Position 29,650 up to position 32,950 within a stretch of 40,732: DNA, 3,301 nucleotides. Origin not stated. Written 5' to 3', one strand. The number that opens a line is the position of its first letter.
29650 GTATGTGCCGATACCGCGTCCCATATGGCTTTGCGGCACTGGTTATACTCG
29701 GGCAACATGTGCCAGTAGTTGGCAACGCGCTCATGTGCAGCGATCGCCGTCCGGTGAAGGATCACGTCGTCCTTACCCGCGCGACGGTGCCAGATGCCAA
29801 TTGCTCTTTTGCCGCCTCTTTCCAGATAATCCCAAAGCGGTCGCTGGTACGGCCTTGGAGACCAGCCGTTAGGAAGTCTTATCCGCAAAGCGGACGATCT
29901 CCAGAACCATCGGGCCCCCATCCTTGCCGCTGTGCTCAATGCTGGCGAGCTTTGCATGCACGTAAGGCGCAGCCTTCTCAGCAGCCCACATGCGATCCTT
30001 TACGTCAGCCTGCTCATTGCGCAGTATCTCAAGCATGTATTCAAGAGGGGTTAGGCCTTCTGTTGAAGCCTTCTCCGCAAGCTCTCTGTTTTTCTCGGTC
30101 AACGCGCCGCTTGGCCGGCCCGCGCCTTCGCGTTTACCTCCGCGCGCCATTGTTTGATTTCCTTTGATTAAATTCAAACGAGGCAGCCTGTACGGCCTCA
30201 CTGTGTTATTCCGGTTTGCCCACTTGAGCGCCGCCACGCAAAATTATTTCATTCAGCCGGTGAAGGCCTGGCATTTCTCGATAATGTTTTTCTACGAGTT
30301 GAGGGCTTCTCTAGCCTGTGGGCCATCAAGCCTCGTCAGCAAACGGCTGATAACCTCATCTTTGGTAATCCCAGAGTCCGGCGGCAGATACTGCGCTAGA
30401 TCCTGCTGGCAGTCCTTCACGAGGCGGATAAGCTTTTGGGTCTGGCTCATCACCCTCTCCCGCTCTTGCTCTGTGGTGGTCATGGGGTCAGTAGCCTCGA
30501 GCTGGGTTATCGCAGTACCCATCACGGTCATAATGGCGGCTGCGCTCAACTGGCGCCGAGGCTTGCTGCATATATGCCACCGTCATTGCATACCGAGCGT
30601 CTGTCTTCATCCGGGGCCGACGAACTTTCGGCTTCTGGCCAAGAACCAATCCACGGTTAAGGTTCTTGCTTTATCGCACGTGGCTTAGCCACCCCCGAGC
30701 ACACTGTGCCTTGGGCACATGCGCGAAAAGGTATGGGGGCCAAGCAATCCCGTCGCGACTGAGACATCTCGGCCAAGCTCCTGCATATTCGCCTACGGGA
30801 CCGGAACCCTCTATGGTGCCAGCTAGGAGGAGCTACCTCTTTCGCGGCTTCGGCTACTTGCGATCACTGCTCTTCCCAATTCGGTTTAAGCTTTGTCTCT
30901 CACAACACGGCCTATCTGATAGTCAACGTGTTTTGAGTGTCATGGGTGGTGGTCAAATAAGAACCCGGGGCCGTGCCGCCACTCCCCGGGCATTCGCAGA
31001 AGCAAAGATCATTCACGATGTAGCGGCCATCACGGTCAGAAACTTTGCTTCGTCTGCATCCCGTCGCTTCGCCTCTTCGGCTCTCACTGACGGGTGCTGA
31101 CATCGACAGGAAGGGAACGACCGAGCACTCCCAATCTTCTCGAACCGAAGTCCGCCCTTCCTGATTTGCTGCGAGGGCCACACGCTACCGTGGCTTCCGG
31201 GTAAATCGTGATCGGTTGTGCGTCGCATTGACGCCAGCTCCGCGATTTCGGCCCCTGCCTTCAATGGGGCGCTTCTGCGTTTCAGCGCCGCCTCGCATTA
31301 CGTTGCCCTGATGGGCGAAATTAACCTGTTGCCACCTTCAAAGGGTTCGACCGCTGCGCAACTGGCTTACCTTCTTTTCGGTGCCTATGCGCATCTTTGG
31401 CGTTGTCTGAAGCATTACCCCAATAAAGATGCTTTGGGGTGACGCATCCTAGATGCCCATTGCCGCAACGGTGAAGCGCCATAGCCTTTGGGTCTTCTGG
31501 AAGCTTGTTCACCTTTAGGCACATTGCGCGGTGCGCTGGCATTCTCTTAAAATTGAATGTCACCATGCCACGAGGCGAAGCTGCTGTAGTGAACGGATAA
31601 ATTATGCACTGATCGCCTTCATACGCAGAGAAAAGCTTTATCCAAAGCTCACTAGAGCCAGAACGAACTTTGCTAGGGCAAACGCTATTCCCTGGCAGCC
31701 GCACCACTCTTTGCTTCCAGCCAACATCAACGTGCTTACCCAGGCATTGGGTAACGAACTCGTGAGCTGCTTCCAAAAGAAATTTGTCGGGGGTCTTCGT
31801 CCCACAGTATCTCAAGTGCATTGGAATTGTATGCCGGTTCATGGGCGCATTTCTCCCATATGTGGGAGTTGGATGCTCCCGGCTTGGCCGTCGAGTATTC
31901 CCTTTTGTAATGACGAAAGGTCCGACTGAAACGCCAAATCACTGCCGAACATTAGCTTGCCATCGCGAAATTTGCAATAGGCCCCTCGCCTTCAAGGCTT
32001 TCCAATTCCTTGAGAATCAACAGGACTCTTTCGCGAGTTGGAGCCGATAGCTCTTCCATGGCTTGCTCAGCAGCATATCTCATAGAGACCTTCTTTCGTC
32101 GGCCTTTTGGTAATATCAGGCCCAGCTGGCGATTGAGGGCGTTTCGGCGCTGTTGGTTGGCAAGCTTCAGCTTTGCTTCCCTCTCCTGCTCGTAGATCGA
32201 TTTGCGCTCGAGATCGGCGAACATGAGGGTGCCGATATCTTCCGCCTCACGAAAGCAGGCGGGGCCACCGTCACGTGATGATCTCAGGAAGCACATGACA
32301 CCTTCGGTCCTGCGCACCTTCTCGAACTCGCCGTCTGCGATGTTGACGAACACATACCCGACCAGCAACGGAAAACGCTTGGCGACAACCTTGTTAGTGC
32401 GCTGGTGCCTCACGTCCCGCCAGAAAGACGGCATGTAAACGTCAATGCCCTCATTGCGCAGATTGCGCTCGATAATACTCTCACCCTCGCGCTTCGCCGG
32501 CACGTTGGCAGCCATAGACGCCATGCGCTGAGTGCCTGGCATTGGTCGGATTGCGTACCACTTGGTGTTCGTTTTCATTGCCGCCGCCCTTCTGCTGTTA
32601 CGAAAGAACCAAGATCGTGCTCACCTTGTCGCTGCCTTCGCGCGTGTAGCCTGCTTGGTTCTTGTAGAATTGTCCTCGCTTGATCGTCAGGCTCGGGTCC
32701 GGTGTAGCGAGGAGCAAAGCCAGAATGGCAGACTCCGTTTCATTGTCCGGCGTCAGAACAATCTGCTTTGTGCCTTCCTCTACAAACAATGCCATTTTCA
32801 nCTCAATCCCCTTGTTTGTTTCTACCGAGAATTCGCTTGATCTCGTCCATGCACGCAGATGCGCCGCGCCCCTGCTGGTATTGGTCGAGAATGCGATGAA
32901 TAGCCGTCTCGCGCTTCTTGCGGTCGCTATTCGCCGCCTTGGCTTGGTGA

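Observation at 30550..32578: Candidate late-gene switch: NGN-only NusG paralog followed by a 770-nt structured leader with an intrinsic terminator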

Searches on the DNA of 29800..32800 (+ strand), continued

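Call 56: search_with_rna_model(model_id=R1, sources=[window, L001, L002, L003, L004, L005, L006, L007, L008, L009, L010, L011, L012, L013, L014, L015, L016, L019, L020, L021, L022, L029, L031, L034, L041, L045, L047, L049], max_evalue=1, show_alignments=6)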
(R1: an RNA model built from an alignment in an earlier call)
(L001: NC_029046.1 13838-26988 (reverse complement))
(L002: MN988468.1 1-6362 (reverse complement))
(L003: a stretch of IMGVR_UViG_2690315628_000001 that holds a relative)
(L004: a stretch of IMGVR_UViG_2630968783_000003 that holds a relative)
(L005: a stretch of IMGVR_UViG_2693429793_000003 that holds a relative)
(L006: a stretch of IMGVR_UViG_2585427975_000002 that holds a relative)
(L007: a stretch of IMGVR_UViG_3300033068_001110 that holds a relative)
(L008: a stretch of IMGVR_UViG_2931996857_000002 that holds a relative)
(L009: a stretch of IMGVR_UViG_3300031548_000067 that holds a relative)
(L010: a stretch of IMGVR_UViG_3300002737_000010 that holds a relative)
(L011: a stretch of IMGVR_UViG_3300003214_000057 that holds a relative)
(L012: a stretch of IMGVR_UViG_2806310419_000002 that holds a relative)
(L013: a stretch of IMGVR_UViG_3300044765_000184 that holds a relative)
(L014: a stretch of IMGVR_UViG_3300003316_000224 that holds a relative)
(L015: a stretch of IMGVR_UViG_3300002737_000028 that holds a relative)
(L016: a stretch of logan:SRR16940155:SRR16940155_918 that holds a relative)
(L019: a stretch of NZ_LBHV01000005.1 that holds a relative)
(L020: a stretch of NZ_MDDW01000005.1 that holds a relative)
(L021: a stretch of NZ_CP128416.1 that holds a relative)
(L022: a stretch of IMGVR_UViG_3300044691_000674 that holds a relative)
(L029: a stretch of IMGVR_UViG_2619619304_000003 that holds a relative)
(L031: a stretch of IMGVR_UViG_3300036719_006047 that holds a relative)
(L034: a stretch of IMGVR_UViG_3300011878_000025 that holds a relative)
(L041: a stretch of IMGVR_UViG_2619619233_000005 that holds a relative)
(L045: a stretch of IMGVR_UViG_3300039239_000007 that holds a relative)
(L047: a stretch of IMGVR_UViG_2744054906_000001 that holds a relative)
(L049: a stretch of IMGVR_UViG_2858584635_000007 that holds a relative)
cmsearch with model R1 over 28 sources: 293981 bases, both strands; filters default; matches with E-value up to 1: 9.
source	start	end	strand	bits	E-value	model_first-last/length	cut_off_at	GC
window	31152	31326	-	137.8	1.9e-35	1-158/158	no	0.61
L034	961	1124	-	108.6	1.8e-27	1-158/158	no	0.61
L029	1040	1252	+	99.4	5.9e-25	1-158/158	no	0.58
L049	4942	5052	+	88.8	4.6e-22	1-158/158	no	0.6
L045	2208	2423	+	70.6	4.2e-17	1-158/158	no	0.6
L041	1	67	+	51.3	7.9e-12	94-158/158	5'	0.61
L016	5819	5988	+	41.9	2.7e-09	1-158/158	no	0.58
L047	6531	6613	+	40.7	5.9e-09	1-158/158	no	0.57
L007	6100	6262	+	18.9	0.0052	1-158/158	no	0.66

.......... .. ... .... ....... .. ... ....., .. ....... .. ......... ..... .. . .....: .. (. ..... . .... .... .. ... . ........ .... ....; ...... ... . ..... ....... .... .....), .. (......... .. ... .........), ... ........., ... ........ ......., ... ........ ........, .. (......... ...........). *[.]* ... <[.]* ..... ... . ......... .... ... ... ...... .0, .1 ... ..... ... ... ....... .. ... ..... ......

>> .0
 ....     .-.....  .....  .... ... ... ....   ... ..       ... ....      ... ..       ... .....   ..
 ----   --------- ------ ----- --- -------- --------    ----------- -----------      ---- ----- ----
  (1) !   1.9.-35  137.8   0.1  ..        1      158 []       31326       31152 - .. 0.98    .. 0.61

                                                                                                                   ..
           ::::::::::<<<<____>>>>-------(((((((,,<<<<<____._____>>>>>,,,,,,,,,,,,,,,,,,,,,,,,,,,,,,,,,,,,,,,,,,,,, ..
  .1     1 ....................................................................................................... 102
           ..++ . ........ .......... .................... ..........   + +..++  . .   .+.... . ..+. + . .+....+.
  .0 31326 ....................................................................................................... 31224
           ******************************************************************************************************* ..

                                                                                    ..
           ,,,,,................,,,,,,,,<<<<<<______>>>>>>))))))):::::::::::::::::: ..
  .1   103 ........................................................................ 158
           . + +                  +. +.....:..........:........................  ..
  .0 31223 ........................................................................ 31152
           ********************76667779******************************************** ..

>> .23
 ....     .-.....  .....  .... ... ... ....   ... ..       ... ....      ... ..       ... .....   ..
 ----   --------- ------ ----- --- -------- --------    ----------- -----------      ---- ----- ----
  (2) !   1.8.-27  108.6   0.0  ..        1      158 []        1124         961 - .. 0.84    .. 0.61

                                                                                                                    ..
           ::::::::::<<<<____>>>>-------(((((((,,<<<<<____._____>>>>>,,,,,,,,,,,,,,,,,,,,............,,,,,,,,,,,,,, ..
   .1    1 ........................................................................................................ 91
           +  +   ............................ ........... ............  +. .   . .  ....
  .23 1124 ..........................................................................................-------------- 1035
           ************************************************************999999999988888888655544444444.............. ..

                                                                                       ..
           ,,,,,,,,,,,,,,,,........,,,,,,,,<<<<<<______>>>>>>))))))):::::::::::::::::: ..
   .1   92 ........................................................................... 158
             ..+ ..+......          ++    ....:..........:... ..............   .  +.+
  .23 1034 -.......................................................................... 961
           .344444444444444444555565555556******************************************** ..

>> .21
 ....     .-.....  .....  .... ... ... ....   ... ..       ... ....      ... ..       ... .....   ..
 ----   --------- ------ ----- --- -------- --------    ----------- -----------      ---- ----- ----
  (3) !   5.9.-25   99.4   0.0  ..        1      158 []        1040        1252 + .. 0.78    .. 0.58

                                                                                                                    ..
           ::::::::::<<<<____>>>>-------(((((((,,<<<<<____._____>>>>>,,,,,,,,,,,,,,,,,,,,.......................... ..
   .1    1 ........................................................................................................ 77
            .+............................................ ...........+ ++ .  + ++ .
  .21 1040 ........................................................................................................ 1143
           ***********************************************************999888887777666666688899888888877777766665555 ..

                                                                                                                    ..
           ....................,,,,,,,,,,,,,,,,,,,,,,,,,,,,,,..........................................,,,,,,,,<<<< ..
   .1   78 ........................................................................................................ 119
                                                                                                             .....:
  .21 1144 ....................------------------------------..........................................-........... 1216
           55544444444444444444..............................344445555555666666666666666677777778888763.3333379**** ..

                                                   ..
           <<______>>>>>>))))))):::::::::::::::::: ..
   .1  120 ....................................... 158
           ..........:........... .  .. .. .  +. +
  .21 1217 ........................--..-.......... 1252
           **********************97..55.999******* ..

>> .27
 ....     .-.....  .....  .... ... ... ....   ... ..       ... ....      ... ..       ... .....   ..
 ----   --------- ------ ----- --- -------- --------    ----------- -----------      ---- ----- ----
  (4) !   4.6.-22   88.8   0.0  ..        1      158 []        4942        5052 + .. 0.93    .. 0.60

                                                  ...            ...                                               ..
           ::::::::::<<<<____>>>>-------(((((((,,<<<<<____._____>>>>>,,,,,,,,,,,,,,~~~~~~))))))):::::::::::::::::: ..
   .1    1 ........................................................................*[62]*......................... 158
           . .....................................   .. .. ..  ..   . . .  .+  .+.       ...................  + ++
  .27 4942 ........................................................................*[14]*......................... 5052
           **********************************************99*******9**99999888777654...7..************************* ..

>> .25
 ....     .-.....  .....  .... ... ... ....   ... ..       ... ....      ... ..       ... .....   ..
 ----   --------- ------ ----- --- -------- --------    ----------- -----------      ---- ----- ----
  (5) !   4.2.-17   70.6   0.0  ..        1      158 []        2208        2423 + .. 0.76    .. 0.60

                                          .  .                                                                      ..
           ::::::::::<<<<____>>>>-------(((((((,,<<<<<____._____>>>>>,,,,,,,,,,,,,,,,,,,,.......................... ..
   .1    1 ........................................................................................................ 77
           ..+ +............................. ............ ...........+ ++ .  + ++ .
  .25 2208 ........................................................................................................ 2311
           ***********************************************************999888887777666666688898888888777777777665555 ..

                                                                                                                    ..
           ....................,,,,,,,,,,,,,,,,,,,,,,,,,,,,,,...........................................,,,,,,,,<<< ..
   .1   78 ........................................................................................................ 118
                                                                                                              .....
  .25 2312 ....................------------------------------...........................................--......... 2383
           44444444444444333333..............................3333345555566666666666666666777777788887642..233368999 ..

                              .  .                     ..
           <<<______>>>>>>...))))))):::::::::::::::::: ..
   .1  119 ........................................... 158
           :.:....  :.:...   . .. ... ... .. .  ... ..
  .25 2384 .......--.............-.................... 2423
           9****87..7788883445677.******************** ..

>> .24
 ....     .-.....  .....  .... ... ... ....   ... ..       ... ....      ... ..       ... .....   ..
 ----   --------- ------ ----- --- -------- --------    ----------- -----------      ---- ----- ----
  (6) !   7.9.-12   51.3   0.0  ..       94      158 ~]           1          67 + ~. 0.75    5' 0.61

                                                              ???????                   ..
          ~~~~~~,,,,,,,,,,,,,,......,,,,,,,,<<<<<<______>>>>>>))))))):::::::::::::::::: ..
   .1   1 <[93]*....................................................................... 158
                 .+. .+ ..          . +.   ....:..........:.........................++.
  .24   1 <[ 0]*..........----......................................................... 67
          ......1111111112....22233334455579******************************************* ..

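Call 63: search_with_rna_model(model_id=R1, sources=[L050, L051, L052, L053, L054, L055, L056, L057, L058, L059], max_evalue=0.01)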
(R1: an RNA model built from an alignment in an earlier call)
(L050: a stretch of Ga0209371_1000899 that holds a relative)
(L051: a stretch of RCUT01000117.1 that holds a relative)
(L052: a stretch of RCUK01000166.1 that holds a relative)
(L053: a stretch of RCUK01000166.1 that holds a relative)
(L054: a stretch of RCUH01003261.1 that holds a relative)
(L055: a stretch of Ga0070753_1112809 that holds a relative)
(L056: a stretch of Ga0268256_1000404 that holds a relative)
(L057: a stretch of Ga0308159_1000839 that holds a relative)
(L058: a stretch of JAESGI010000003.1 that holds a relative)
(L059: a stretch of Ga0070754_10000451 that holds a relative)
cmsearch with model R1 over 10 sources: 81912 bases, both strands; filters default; matches with E-value up to 0.01: 10.
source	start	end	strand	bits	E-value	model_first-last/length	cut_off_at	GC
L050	5251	5402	-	161.9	1.4e-42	1-158/158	no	0.59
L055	165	312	+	93.9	5.2e-24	1-158/158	no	0.62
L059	402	549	-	93.9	5.2e-24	1-158/158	no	0.62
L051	3632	3794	+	93.4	6.9e-24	1-158/158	no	0.63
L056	2220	2330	+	89.4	8.5e-23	1-158/158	no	0.59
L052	4026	4169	-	78.8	6.9e-20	1-158/158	no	0.6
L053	7400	7543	-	78.8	6.9e-20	1-158/158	no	0.6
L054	738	881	-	78.8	6.9e-20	1-158/158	no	0.6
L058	12465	12680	-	70.6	1.2e-17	1-158/158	no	0.6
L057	2299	2359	+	58.5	2.3e-14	1-64/158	3'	0.61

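Call 74: search_with_rna_model(model_id=R1, sources=[window, L016, L017, L023, L024, L025, L026, L027, L028, L029, L030, L032, L033, L034, L035, L037, L038, L039, L040, L042, L043, L044, L045, L046, L047, L048, L050, L051, L052, L055, L058, L007], max_evalue=0.01, make_alignment=true)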
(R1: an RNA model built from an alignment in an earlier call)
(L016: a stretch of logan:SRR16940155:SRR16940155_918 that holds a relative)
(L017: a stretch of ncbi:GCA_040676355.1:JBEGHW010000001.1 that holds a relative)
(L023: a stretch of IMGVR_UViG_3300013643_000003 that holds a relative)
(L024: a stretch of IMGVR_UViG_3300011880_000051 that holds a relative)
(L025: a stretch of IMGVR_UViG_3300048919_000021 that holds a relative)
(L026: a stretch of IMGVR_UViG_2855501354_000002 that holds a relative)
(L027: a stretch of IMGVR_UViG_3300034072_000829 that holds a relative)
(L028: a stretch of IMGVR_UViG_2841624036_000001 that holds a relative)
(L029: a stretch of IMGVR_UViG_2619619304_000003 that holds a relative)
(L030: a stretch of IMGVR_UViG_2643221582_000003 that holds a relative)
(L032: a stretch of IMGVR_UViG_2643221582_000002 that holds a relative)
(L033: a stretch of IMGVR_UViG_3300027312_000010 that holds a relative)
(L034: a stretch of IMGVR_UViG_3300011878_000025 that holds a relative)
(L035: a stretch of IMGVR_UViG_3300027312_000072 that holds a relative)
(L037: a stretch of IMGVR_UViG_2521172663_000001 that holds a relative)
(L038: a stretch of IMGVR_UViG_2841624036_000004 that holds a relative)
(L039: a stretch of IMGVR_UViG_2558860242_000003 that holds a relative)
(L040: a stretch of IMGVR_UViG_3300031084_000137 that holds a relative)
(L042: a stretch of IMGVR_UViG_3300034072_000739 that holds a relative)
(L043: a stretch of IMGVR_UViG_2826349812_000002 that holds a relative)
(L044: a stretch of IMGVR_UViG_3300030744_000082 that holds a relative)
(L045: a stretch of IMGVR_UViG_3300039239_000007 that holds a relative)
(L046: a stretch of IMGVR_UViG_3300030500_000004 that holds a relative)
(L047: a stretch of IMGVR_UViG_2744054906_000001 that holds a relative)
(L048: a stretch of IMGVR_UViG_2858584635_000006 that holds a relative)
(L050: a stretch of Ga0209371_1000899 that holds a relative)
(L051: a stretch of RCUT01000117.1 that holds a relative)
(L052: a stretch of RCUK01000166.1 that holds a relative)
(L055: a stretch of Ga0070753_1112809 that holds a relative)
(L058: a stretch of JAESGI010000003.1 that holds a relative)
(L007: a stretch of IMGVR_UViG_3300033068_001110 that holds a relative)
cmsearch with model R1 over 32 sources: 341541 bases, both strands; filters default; matches with E-value up to 0.01: 33.
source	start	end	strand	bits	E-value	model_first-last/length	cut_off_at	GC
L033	12669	12820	-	161.9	5.8e-42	1-158/158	no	0.59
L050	5251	5402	-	161.9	5.8e-42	1-158/158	no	0.59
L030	873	1024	+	158.8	4.2e-41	1-158/158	no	0.59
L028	2229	2379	-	158.1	6.3e-41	1-158/158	no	0.57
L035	8739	8890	-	156.7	1.5e-40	1-158/158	no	0.59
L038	633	784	-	156.7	1.6e-40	1-158/158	no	0.59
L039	732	882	-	149.1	1.8e-38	1-158/158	no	0.59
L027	6593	6767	+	144.9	2.5e-37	1-158/158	no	0.59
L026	1202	1374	-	144.7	3e-37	1-158/158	no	0.6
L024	986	1161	+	142.1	1.5e-36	1-158/158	no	0.6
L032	2162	2325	+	137.8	2.2e-35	1-158/158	no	0.61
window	31152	31326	-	137.8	2.3e-35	1-158/158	no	0.61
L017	5807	5992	+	135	1.3e-34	1-158/158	no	0.58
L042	1850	2026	+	133.4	3.6e-34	1-158/158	no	0.61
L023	5544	5736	+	132.2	7.5e-34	1-158/158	no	0.6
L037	6033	6203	+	129.3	4.7e-33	1-158/158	no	0.6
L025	725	868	-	123.5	1.7e-31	1-158/158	no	0.58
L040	250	434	+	119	3e-30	1-158/158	no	0.62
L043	6175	6337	+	108.6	2.1e-27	1-158/158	no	0.63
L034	961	1124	-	108.6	2.1e-27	1-158/158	no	0.61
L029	1040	1252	+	99.4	6.9e-25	1-158/158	no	0.58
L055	165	312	+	93.9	2.2e-23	1-158/158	no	0.62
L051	3632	3794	+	93.4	2.9e-23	1-158/158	no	0.63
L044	6451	6598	-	89.7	3e-22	1-158/158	no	0.6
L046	5618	5728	+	89.4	3.5e-22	1-158/158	no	0.59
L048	2452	2562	+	88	8.9e-22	1-158/158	no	0.61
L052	4026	4169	-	78.8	2.9e-19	1-158/158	no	0.6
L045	2208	2423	+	70.6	4.9e-17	1-158/158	no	0.6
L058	12465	12680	-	70.6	4.9e-17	1-158/158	no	0.6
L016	5819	5988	+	41.9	3.2e-09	1-158/158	no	0.58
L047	6531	6613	+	40.7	6.9e-09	1-158/158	no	0.57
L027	6430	6540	+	26.9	4e-05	1-158/158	no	0.56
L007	6100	6262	+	18.9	0.0061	1-158/158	no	0.66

Alignment A4: 33 matches aligned to the model, 398 columns, each read 5' to 3' on its own strand. Consensus structure (alignment columns), stored with it:
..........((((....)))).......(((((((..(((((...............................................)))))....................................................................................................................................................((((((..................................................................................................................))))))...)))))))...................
